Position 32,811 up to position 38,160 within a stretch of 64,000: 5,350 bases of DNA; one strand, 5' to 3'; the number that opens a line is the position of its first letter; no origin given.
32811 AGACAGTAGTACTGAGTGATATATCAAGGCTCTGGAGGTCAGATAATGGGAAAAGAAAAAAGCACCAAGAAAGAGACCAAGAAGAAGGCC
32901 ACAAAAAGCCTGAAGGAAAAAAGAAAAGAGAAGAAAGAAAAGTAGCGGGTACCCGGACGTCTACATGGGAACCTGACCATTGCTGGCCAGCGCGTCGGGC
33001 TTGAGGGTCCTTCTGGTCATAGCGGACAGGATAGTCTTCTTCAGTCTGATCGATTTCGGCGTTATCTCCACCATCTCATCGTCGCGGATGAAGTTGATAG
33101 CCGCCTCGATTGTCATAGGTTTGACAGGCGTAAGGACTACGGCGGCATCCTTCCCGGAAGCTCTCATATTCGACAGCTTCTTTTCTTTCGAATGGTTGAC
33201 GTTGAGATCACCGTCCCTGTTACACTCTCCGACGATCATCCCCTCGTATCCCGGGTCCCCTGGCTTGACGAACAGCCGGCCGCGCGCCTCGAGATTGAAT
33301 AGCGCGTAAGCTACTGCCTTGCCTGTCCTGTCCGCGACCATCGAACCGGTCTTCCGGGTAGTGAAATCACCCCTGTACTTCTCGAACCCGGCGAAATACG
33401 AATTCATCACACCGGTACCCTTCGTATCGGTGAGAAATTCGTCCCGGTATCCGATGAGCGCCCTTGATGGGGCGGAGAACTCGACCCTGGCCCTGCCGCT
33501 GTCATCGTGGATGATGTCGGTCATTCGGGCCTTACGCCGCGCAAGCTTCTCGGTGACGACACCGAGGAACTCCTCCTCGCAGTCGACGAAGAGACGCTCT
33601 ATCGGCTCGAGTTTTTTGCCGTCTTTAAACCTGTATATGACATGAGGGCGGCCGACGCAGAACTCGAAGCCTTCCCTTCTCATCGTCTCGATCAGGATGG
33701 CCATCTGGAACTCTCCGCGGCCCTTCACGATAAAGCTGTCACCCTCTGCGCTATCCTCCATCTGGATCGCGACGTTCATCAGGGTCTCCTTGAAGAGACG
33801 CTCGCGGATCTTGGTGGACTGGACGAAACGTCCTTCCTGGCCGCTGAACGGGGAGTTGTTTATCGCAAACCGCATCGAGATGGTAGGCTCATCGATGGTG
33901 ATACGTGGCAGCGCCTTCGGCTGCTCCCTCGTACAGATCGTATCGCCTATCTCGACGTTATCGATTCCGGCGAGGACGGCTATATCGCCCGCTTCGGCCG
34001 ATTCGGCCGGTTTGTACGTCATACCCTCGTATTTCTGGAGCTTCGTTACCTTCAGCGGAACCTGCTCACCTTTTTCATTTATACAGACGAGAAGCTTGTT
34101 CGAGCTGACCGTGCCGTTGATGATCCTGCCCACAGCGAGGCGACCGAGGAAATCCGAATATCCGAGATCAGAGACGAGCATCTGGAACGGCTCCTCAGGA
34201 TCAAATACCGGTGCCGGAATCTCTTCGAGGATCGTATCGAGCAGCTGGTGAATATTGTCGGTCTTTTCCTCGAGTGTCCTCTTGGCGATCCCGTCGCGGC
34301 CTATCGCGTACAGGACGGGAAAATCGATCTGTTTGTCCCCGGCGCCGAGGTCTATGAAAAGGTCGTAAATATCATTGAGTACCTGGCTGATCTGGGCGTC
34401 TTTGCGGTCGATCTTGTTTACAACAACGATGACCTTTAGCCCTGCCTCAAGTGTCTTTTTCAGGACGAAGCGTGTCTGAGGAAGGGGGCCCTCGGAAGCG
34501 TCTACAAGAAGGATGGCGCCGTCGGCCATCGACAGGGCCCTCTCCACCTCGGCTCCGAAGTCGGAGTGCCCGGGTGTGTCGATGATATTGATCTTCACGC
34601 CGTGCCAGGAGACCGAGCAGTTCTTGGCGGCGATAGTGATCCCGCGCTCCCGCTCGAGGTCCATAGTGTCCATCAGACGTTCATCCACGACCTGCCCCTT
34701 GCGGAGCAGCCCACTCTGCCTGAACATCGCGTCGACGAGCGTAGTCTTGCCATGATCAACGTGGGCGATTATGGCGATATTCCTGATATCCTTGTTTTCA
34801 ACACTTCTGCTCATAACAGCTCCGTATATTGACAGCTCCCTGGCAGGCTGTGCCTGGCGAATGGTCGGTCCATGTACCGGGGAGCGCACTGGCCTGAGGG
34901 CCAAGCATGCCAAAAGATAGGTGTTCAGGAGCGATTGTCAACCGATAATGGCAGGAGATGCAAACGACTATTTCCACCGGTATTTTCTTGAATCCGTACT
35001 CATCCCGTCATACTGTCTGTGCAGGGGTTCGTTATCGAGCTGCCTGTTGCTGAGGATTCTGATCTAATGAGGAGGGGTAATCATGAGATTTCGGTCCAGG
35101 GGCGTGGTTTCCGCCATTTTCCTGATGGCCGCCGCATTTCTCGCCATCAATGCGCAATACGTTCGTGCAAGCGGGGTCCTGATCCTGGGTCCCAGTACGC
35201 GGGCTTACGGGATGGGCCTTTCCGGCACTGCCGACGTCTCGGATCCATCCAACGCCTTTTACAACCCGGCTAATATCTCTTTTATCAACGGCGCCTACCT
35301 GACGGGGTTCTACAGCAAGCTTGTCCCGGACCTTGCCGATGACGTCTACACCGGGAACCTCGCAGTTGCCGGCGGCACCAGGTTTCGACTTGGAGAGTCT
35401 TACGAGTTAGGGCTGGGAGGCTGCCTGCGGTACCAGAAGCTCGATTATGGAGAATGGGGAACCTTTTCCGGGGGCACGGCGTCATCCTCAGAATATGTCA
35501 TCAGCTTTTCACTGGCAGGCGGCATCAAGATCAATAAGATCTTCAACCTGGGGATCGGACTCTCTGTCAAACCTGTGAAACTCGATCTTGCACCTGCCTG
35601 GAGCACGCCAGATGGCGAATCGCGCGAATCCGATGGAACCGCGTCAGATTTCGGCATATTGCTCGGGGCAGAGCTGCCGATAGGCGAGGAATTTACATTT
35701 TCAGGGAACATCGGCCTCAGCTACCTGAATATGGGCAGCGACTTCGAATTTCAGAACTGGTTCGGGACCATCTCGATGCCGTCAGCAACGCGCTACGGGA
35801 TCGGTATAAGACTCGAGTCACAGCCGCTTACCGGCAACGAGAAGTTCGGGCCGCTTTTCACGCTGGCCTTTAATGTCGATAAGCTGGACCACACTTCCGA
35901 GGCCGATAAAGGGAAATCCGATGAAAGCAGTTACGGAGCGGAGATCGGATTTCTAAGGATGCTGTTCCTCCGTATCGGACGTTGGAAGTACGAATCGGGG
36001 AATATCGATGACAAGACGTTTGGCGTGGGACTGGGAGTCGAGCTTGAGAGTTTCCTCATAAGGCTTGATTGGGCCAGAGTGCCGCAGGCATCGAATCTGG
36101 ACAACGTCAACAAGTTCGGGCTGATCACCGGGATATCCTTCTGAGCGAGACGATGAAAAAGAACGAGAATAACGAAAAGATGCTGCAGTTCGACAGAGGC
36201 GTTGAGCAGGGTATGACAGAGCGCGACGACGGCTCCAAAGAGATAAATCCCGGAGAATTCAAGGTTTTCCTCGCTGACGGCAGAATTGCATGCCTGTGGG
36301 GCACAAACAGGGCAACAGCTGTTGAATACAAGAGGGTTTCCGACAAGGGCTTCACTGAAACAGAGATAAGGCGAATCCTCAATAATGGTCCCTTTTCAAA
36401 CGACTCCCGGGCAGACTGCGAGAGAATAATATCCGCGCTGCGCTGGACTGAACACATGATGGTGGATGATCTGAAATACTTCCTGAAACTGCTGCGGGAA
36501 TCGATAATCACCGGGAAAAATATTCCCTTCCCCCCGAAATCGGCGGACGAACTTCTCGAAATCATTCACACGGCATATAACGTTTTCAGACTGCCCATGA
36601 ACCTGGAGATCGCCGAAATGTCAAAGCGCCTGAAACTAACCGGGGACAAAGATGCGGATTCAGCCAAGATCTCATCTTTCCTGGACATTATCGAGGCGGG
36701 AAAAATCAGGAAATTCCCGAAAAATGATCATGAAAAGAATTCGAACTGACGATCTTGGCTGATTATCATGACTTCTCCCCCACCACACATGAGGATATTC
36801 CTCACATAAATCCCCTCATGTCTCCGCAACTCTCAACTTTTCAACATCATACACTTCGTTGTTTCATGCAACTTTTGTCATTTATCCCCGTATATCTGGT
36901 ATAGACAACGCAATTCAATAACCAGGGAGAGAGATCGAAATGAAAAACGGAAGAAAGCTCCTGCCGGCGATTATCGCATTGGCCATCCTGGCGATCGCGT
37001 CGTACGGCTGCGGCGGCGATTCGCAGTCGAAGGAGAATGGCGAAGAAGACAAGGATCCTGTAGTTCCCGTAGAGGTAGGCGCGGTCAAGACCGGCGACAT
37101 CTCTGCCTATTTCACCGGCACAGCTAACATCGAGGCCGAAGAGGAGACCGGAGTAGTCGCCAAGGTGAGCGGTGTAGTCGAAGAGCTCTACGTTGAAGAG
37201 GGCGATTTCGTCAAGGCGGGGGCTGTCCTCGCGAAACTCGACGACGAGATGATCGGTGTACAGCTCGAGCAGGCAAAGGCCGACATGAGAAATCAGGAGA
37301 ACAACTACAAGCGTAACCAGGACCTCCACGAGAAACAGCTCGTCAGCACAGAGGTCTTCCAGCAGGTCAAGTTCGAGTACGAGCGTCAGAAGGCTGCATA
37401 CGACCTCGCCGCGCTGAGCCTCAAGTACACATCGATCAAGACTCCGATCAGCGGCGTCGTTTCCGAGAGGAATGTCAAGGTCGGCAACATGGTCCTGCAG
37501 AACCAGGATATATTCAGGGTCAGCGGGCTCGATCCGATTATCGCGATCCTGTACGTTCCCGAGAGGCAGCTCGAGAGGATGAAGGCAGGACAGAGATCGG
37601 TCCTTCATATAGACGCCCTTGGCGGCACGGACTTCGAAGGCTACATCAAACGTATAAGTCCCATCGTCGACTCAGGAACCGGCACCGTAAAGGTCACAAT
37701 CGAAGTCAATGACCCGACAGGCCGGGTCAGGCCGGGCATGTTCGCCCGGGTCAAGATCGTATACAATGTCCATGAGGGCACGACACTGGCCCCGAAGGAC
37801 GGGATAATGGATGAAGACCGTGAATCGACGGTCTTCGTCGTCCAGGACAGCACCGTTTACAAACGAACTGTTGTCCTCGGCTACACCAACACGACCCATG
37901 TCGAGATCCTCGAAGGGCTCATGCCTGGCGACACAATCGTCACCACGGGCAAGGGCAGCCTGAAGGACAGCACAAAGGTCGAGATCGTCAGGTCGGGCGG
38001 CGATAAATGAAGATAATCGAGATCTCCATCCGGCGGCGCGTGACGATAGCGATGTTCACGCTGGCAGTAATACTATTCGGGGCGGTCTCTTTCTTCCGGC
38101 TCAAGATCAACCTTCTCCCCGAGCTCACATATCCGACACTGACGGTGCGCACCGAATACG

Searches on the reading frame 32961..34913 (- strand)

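Call 36: search_protein_families(library=pfam, proteins=[window:32961-34913:-], max_evalue=0.001)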
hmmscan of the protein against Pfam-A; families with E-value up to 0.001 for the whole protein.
window:32961-34913:- (650 aa): 6 families
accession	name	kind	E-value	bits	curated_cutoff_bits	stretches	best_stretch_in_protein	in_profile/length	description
PF00009.33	GTP_EFTU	-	4.3e-55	186.7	26.5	1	41-233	1-187/188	Elongation factor Tu GTP binding domain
PF21018.2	BipA_C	-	8.1e-44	148.3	23.8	1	522-630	1-109/110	TypA/BipA C-terminal domain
PF00679.30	EFG_C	-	9.3e-22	77.3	27.9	1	434-517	2-85/89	Elongation factor G C-terminus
PF03144.31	GTP_EFTU_D2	-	5.3e-09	36.8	30.3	1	257-327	1-73/73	Elongation factor Tu domain 2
PF22042.2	EF-G_D2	-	2.8e-07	31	27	1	242-328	1-83/84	Elongation factor G domain 2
PF01926.29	MMR_HSR1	-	1.1e-06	29.2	21.9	1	46-167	2-113/113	50S ribosome-binding GTPase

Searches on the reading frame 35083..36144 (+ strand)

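Call 3: search_protein_families(library=pfam, proteins=[window:35083-36144:+], max_evalue=0.01)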
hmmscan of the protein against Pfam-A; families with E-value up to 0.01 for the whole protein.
window:35083-36144:+ (353 aa): 2 families
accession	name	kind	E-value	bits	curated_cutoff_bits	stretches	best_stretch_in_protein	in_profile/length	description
PF03349.22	Toluene_X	-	0.00027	20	29.7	1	21-73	2-55/421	Outer membrane protein transport protein (OMPP1/FadL/TodX)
PF13505.12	OMP_b-brl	-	0.00063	20.4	28.7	1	86-226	42-167/175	Outer membrane protein beta-barrel domain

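Call 4: search_protein_families(library=ncbifam, proteins=[window:35083-36144:+], max_evalue=0.01)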
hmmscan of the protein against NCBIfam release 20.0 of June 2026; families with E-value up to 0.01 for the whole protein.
window:35083-36144:+ (353 aa): 3 families
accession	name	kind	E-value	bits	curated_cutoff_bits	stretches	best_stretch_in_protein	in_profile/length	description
NF033709.1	PorV_fam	subfamily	6.7e-24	85.1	90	1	32-349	6-324/326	PorV/PorQ family protein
NF033710.1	T9SS_OM_PorV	equivalog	2.7e-09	36.7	250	1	27-245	23-232/367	type IX secretion system outer membrane channel protein PorV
NF052325.1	PorVQ2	equivalog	0.0001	21.4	325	0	32-69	29-66/354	putative type IX sorting system protein PorV2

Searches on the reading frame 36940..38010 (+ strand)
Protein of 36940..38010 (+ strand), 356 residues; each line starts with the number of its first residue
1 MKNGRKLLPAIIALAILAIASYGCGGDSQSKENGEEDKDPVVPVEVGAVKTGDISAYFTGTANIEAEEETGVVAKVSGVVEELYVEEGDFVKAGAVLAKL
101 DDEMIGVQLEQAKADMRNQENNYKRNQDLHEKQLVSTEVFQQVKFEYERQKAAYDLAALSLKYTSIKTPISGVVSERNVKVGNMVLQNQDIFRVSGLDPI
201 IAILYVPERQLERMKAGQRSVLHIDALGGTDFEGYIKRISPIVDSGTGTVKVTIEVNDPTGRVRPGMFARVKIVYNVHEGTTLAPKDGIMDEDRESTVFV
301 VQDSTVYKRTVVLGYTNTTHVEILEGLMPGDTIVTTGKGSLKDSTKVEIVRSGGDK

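Call 3: search_protein_families(library=pfam, proteins=[window:36940-38010:+], max_evalue=0.01)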
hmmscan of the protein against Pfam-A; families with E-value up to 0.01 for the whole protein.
window:36940-38010:+ (356 aa): 4 families
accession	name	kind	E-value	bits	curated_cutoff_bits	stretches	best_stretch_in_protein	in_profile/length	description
PF16576.10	HlyD_D23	-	4.7e-32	111.5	30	1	59-269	9-214/214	Barrel-sandwich domain of CusB or HlyD membrane-fusion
PF13437.12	HlyD_3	-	1.1e-21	78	22.2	2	166-266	2-106/106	HlyD family secretion protein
PF13533.13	Biotin_lipoyl_2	-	3.7e-08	33.4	29.8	1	74-101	5-32/32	Biotin-lipoyl like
PF00364.28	Biotin_lipoyl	-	6.5e-06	26.3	22.1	1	70-100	43-73/73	Biotin-requiring enzyme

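Call 4: search_protein_families(library=ncbifam, proteins=[window:36940-38010:+], max_evalue=0.01)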
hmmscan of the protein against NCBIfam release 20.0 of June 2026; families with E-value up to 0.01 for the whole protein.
window:36940-38010:+ (356 aa): 29 families (the best 25 are shown)
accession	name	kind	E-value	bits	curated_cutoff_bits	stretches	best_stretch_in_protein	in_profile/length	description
TIGR01730.1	RND_mfp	subfamily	2.7e-74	250.1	94.9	1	44-349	1-321/322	efflux RND transporter periplasmic adaptor subunit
TIGR00999.1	8a0102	subfamily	1.2e-41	142.6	319.3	1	88-338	1-267/271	CzcB/NccB family metal efflux transporter periplasmic adaptor subunit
NF008589.1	PRK11556.1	equivalog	6.6e-33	114.2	391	1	29-352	44-390/392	MdtA/MuxA family multidrug efflux RND transporter periplasmic adaptor subunit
NF033138.2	RND-peri-MexC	equivalog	5e-27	95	625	1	12-348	10-370/375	MexC family multidrug efflux RND transporter periplasmic adaptor subunit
NF045680.1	DiMtlExpIhpB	equivalog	2.1e-23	82.8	450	1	160-335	134-308/326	divalent metal ion exporter adaptor subunit IhpB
NF033834.1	RND_adapt_MexA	exception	2.7e-23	82.7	750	1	14-347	13-358/373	multidrug efflux RND transporter periplasmic adaptor subunit MexA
TIGR00998.1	8a0101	subfamily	4.1e-23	81.9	390.8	2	150-241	191-283/334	EmrA/EmrK family multidrug efflux transporter periplasmic adaptor subunit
NF045904.1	RND-peri-MexE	equivalog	1e-22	80.6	714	1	13-343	11-362/390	multidrug efflux RND transporter periplasmic adaptor subunit MexE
NF008606.0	PRK11578.1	equivalog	3e-22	79.3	342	1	40-336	32-363/371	macrolide transporter subunit MacA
NF002939.0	PRK03598.1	equivalog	1.1e-20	74.1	393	2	143-246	184-287/332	secretion protein HlyD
NF007132.1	PRK09578.1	equivalog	4.3e-19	68.5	512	1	14-351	14-377/396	MexX/AxyX family multidrug efflux RND transporter periplasmic adaptor subunit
NF000272.2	OqxA_adapt_sub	exception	1.4e-16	60.4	835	2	25-186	26-198/391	multidrug efflux RND transporter periplasmic adaptor subunit OqxA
NF007303.0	PRK09783.1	subfamily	1.1e-15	57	390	1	165-338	216-389/414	copper/silver efflux system membrane fusion protein CusB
NF007785.0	PRK10476.1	equivalog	5.6e-15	55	376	2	147-241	192-286/347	multidrug transporter subunit MdtN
TIGR02971.1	heterocyst_DevB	subfamily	6.6e-15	55.3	129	2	108-244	150-283/327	ABC exporter membrane fusion protein, DevB family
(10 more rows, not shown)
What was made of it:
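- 36940..38010 (+): Gene 1 of the operon: RND periplasmic adaptor (membrane-fusion protein), 356 aa. Pfam HlyD_D23 E 5e-32; NCBIfam TIGR01730 RND_mfp E 3e-74, above cutoff (calls 3, 4)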
